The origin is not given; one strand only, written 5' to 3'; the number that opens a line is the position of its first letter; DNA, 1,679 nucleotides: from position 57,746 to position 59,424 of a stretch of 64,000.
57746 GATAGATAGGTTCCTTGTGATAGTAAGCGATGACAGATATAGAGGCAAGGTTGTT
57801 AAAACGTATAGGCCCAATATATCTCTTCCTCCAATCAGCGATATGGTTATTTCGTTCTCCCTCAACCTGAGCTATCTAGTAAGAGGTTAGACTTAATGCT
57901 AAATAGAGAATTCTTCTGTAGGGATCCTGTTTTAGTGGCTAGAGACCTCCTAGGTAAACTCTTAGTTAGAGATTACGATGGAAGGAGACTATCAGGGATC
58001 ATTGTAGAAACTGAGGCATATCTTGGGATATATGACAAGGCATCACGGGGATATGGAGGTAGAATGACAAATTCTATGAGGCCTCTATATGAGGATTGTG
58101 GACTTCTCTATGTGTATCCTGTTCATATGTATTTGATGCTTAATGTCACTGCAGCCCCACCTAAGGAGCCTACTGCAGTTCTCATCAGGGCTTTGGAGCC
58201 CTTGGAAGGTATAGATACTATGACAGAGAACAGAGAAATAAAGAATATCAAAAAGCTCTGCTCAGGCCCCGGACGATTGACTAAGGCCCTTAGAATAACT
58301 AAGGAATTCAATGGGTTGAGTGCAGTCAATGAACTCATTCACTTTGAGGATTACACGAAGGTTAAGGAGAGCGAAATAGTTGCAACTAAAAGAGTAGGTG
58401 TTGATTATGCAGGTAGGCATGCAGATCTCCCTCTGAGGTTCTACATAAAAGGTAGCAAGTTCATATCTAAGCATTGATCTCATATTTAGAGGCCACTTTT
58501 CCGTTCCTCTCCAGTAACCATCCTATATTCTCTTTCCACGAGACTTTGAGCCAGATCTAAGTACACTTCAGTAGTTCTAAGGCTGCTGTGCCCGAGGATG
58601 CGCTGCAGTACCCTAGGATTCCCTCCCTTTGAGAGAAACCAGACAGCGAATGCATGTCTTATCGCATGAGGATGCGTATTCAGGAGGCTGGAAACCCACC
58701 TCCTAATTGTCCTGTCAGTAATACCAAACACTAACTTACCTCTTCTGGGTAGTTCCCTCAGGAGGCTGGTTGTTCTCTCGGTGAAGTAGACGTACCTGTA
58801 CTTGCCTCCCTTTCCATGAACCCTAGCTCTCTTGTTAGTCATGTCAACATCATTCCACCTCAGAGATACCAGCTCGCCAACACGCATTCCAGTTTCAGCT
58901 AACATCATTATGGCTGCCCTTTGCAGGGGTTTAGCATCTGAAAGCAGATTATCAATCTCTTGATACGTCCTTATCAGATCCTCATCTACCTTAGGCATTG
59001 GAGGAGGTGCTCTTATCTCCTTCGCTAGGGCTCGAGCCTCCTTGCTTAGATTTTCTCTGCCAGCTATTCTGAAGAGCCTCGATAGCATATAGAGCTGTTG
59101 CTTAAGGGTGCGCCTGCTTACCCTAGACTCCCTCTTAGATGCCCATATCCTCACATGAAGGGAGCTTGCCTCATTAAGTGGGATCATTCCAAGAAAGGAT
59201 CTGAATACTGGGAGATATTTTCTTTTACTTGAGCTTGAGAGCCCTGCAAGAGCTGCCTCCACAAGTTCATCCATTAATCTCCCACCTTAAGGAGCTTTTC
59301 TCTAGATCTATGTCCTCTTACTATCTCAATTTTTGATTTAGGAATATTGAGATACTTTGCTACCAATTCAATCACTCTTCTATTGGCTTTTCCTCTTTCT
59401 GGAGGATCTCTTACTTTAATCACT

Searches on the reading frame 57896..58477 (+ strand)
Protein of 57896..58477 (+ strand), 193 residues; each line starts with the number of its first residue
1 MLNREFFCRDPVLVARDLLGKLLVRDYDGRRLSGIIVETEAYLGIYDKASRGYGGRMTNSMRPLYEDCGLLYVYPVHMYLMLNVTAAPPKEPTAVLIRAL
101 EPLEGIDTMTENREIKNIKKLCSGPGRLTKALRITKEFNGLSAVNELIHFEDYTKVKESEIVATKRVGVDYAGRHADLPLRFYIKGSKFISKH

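Call 3: search_protein_families(library=pfam, proteins=[window:57896-58477:+], max_evalue=0.01)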
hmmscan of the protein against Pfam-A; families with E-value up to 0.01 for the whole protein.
window:57896-58477:+ (193 aa): 1 family
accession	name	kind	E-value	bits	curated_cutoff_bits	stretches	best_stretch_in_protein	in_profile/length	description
PF02245.21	Pur_DNA_glyco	-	6.5e-56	189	27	1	5-187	1-180/181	Methylpurine-DNA glycosylase (MPG)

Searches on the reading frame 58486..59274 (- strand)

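Call 3: search_protein_families(library=pfam, proteins=[window:58486-59274:-], max_evalue=0.01)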
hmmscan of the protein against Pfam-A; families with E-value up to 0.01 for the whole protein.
window:58486-59274:- (262 aa): 1 family
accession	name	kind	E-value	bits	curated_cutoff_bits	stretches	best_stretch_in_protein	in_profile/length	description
PF00589.27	Phage_integrase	-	4.2e-28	98.7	27.1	1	106-242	7-169/172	Phage integrase family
